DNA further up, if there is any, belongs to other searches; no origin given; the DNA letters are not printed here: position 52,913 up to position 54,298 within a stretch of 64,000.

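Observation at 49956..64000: Translationally coupled hybrid PKS / thiazole-type NRPS cluster with reductive release, transaminase, GNAT-like enzyme, HemN-like radical SAM, KAS III and ACP (runs off the window edge)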

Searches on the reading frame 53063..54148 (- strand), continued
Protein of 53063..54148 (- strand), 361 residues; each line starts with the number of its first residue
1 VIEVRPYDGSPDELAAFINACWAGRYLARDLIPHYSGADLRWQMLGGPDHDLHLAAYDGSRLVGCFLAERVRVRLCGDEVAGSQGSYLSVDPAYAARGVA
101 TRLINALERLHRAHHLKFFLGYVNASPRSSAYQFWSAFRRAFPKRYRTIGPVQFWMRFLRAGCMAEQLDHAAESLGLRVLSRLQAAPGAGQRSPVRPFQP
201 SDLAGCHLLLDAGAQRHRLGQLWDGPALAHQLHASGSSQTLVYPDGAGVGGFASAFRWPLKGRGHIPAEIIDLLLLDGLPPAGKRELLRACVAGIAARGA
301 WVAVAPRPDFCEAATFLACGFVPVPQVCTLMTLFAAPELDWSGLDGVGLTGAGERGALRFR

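Call 39: search_protein_families(library=pfam, proteins=[L088:12296-19888:+, L088:11138-12277:+, L089:1924-3336:+], max_evalue=0.001)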
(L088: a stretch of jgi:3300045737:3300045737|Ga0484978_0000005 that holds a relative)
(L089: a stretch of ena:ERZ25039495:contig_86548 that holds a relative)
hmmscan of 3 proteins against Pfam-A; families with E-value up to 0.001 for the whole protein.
L088:12296-19888:+ (2530 aa): 22 families
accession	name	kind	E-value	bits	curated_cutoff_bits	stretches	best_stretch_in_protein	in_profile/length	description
PF00109.32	ketoacyl-synt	-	1.5e-101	339.6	20.8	1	20-269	2-252/252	Beta-ketoacyl synthase, N-terminal domain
PF00698.26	Acyl_transf_1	-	3.8e-78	263.6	32.7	1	551-853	2-302/319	Acyl transferase domain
PF08659.16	KR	-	4.6e-66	222.6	22.6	1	2149-2327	1-179/180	KR domain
PF02801.28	Ketoacyl-synt_C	-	5.9e-35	120.3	20.8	1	277-394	1-118/119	Beta-ketoacyl synthase, C-terminal domain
PF14765.12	PS-DH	-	2.1e-32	112.4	23.7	1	1033-1193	2-164/166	Polyketide synthase dehydratase N-terminal domain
PF13602.12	ADH_zinc_N_2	-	2.5e-23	83.9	27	1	1987-2126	1-134/134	Zinc-binding dehydrogenase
PF00107.32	ADH_zinc_N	-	7.4e-23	81.4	31.8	1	1955-2070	1-116/129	Zinc-binding dehydrogenase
PF21089.3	PKS_DH_N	-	4.1e-22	78.5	27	1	911-1006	1-102/103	Polyketide synthase dehydratase domain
PF16197.11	KAsynt_C_assoc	-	1.5e-15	58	33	1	397-513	1-111/111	Ketoacyl-synthetase C-terminal extension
PF08242.18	Methyltransf_12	-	1.2e-14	55.3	30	1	1401-1500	1-98/98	Methyltransferase domain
PF00106.31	adh_short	-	1.7e-14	54.2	26.6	1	2151-2310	3-162/195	short chain dehydrogenase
PF22621.2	CurL-like_PKS_C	-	2.2e-12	47.2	27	1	464-524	4-64/64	CurL-like, PKS C-terminal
PF13561.12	adh_short_C2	-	5.5e-12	46.2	27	1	2158-2309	6-155/236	Enoyl-(Acyl carrier protein) reductase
PF08240.17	ADH_N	-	1.2e-11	45.2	23.5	1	1831-1912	1-102/104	Alcohol dehydrogenase GroES-like domain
PF13649.12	Methyltransf_25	-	2.8e-09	38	27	1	1401-1498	2-97/97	Methyltransferase domain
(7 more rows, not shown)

L088:11138-12277:+ (379 aa): 3 families
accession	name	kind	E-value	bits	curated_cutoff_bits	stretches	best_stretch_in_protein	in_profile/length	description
PF21089.3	PKS_DH_N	-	1.9e-08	34.6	27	1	7-84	21-100/103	Polyketide synthase dehydratase domain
PF14765.12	PS-DH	-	8.5e-08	32.4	23.7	1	119-258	13-160/166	Polyketide synthase dehydratase N-terminal domain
PF00550.31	PP-binding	-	1.6e-05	25.5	20.8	1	310-369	9-67/67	Phosphopantetheine attachment site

L089:1924-3336:+ (470 aa): 0 families

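Call 47: predict_structure(alignment_id=A2)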
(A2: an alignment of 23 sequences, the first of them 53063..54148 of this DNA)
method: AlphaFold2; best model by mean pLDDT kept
length: 361 residues; sequences in the alignment: 23
mean_pLDDT: 90.6   pTM: 0.89
mean pLDDT of the five models: 90.6, 90.5, 89.7, 89.4, 89.3
residues with pLDDT >= 90: 244; 70-90: 109; 50-70: 8; < 50: 0
segments of 3 or more residues with pLDDT < 50: none
pLDDT, mean of each block of 10 residues (from residue 1): 94 95 79 90 83 95 96 95 92 91 97 96 91 93 92 94 86 84 78 91 95 93 91 86 92 95 91 93 96 95 94 94 92 92 71 85 80
secondary structure, 60 per line:
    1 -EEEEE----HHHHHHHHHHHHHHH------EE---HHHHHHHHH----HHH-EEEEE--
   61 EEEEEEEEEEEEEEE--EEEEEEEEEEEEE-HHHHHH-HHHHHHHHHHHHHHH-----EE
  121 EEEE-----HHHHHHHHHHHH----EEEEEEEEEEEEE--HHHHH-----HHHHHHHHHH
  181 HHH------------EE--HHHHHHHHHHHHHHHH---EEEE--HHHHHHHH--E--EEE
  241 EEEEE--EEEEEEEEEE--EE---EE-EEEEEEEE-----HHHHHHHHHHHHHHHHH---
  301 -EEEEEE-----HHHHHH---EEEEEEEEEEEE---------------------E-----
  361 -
elements in order: E2-6 H11-25 H37-45 E54-58 E61-75 E78-90 H92-97 H99-113 E119-124 H130-141 E146-158 H161-165 H171-183 H200-215 E219-222 H225-232 E238-245 E248-257 E268-275 H281-297 E302-307 H313-318 E322-333

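Call 52: fold_search(model_id=the predicted structure, library=pdb)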
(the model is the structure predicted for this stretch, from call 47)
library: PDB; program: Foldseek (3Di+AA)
matches with E <= 10: 1188; with E <= 0.001: 457
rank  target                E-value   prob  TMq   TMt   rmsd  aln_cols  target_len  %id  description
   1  6b1l_A                6.8e-21  1.00  0.73  0.70   4.4       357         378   14  Crystal structure of glycylpeptide N-tetradecanoyltransferase from Plasmodium vivax in complex with inhibitor IMP-0001 (released 2018-09-26)
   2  6maz_A                8.1e-21  1.00  0.72  0.68   4.8       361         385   14  Crystal structure of N-myristoyl transferase (NMT) G386E mutant from Plasmodium vivax in complex with inhibitor IMP-03 (released 2019-06-05)
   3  6maz_C                8.1e-21  1.00  0.69  0.67   4.8       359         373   13  Crystal structure of N-myristoyl transferase (NMT) G386E mutant from Plasmodium vivax in complex with inhibitor IMP-03 (released 2019-06-05)
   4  6ehj_A                9.2e-21  1.00  0.73  0.71   4.4       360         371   17  Human N-myristoyltransferase (NMT1) with Myristoyl-CoA and peptide bound (released 2019-03-27)
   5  6mb1_C                9.2e-21  1.00  0.71  0.69   4.5       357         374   13  Crystal structure of N-myristoyl transferase (NMT) from Plasmodium vivax in complex with inhibitor IMP-1002 (released 2019-06-05)
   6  6may_C                1.0e-20  1.00  0.72  0.69   4.6       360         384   14  Crystal structure of N-myristoyl transferase (NMT) G386E mutant from Plasmodium vivax (released 2019-06-05)
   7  6mb0_C                1.1e-20  1.00  0.71  0.69   4.6       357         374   14  Crystal structure of N-myristoyl transferase (NMT) G386E mutant from Plasmodium vivax in complex with inhibitor IMP-10 (released 2019-06-05)
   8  4cax                  1.5e-20  1.00  0.76  0.71   4.9       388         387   12  Crystal structure of Aspergillus fumigatus N-myristoyl transferase in complex with myristoyl CoA and a pyrazole sulphona (released 2014-09-17)
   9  5v0w_C                1.6e-20  1.00  0.72  0.70   4.4       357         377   14  Crystal structure of glycylpeptide N-tetradecanoyltransferase from Plasmodium vivax in complex with inhibitor IMP-0001 (released 2018-03-07)
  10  5uut_A                1.7e-20  1.00  0.75  0.73   4.0       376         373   16  N-myristoyltransferase 1 (NMT) bound to myristoyl-CoA (released 2018-01-17)
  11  5v0w_A                1.9e-20  1.00  0.72  0.68   4.5       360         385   14  Crystal structure of glycylpeptide N-tetradecanoyltransferase from Plasmodium vivax in complex with inhibitor IMP-0001 (released 2018-03-07)
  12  8hbs                  2.2e-20  1.00  0.72  0.67   5.4       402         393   12  Crystal of rAlfNmt (released 2023-03-08)
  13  5uut_B                3.4e-20  1.00  0.75  0.71   4.1       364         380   17  N-myristoyltransferase 1 (NMT) bound to myristoyl-CoA (released 2018-01-17)
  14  6may_A                3.6e-20  1.00  0.74  0.70   4.2       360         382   15  Crystal structure of N-myristoyl transferase (NMT) G386E mutant from Plasmodium vivax (released 2019-06-05)
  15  6pau_A                4.1e-20  1.00  0.75  0.75   4.4       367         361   18  Structure of Human NMT2 with myristoyl-lysine peptide and CoA products (released 2020-03-11)
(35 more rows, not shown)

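Call 63: get_annotated_region(hit=H2, flank=20000)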
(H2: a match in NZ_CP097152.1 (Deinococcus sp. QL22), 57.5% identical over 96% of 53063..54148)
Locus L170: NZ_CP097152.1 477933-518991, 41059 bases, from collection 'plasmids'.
description: Deinococcus sp. QL22 plasmid unnamed2, complete sequence
organism: Deinococcus sp. QL22 (NCBI taxid 2939437)
taxonomy: Bacteria; Deinococcota; Deinococci; Deinococcales; Deinococcaceae; Deinococcus; Deinococcus sp. QL22
host: -; source: -; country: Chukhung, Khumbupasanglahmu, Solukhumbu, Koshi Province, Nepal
typing (MOB-suite, as given by PLSDB): mobilizable; relaxase MOBP
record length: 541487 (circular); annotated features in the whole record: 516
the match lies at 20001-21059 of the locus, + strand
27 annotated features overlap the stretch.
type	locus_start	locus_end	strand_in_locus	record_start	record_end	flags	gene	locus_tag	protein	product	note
CDS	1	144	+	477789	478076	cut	-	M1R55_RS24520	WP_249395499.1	IS110 family transposase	-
CDS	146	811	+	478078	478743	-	-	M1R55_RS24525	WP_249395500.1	transposase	GO:0006313 - DNA transposition [Evidence IEA]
CDS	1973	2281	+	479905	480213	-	-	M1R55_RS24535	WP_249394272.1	transposase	GO:0006313 - DNA transposition [Evidence IEA]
CDS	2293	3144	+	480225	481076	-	-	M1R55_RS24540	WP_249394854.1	IS3 family transposase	-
CDS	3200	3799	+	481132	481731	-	-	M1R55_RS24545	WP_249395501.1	hypothetical protein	-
CDS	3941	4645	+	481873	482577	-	-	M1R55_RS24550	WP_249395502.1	4'-phosphopantetheinyl transferase superfamily protein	-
CDS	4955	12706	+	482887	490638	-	-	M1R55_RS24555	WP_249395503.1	type I polyketide synthase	-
CDS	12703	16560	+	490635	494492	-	-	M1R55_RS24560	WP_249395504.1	amino acid adenylation domain-containing protein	-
CDS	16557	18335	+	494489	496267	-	-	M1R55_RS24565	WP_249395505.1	thioester reductase domain-containing protein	-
CDS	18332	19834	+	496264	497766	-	-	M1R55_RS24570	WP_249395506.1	aminotransferase class III-fold pyridoxal phosphate-dependent enzyme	-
CDS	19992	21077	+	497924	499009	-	-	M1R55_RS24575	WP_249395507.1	GNAT family N-acetyltransferase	-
CDS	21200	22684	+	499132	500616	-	-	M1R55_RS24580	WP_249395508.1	coproporphyrinogen-III oxidase family protein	-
CDS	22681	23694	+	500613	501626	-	-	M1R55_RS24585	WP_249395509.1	ketoacyl-ACP synthase III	-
CDS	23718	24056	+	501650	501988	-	-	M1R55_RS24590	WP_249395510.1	acyl carrier protein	-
CDS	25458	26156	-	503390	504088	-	-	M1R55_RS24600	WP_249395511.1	hypothetical protein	-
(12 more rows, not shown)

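Call 81: search_solved_structures(query=A2, max_evalue=10)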
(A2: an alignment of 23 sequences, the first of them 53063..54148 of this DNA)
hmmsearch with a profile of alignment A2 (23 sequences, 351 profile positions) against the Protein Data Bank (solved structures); distinct sequences matched with E-value up to 10: 55.
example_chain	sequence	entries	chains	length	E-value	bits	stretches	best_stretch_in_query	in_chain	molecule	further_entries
6fz5_A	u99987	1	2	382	2.4e-09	40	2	149-258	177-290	Glycylpeptide N-tetradecanoyltransferase 1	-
3iu1_A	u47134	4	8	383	2.4e-09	40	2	149-258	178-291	Glycylpeptide N-tetradecanoyltransferase 1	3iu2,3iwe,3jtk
6pau_A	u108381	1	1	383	2.4e-09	40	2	149-258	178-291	Glycylpeptide N-tetradecanoyltransferase 2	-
6pav_B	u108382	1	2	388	2.5e-09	40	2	149-258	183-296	Glycylpeptide N-tetradecanoyltransferase 1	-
5mu6_A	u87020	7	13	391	2.5e-09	40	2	149-258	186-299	Glycylpeptide N-tetradecanoyltransferase 1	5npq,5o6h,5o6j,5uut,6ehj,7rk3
6sk3_A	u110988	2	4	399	2.6e-09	39.9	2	149-258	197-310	Glycylpeptide N-tetradecanoyltransferase 1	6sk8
6skj_A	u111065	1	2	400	2.6e-09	39.9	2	149-258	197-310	Glycylpeptide N-tetradecanoyltransferase 1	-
8q26_A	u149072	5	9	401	2.6e-09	39.9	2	149-258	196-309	Glycylpeptide N-tetradecanoyltransferase 1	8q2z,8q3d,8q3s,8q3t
5o9s_A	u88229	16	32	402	2.7e-09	39.9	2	149-258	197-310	Glycylpeptide N-tetradecanoyltransferase 1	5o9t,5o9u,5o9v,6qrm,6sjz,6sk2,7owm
4c2y_A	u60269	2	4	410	2.7e-09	39.8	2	149-258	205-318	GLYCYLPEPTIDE N-TETRADECANOYLTRANSFERASE 1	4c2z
8hbs_A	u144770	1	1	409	2.8e-09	39.8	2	35-110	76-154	Glycylpeptide N-tetradecanoyltransferase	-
6fz2_A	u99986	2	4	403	2.8e-09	39.8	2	149-258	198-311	Glycylpeptide N-tetradecanoyltransferase 1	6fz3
8q3d_B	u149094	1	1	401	3.3e-09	39.6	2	149-258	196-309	Glycylpeptide N-tetradecanoyltransferase 1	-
4c2x_A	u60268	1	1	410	4.5e-09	39.1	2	149-258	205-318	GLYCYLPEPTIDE N-TETRADECANOYLTRANSFERASE 2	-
9i2d_NM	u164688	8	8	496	5.2e-09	38.9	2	149-258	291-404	Glycylpeptide N-tetradecanoyltransferase 1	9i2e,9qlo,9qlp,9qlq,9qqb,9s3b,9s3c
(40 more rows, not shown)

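Call 95: search_protein_representatives(alignment_id=A2)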
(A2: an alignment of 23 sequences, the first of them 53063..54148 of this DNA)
Query: 23 sequences, 351 profile positions. Proteins with E-value up to 0.001 (for the whole library): 664; up to 1e-10: 328; up to 1e-30: 160. The best 150 are listed.
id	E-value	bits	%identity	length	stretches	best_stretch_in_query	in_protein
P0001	1.5e-151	520.9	-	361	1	1-349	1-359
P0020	1.2e-135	468.7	-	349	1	1-351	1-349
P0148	2.9e-129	447.6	-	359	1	1-351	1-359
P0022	3.1e-119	414.7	-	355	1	1-351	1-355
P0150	1.4e-106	373.0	-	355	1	1-351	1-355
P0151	6.8e-106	370.8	-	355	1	1-351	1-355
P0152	4.3e-105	368.1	-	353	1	2-351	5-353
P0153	3.5e-103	361.8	-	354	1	2-351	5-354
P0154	9.0e-100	350.6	-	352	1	2-351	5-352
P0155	1.7e-99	349.7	-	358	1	1-351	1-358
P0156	7.5e-99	347.6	-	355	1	8-351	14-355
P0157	1.2e-96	340.4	-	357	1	2-350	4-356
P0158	7.3e-96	337.8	-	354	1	2-351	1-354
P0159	1.7e-95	336.6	-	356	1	2-350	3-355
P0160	3.1e-95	335.7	-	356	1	2-350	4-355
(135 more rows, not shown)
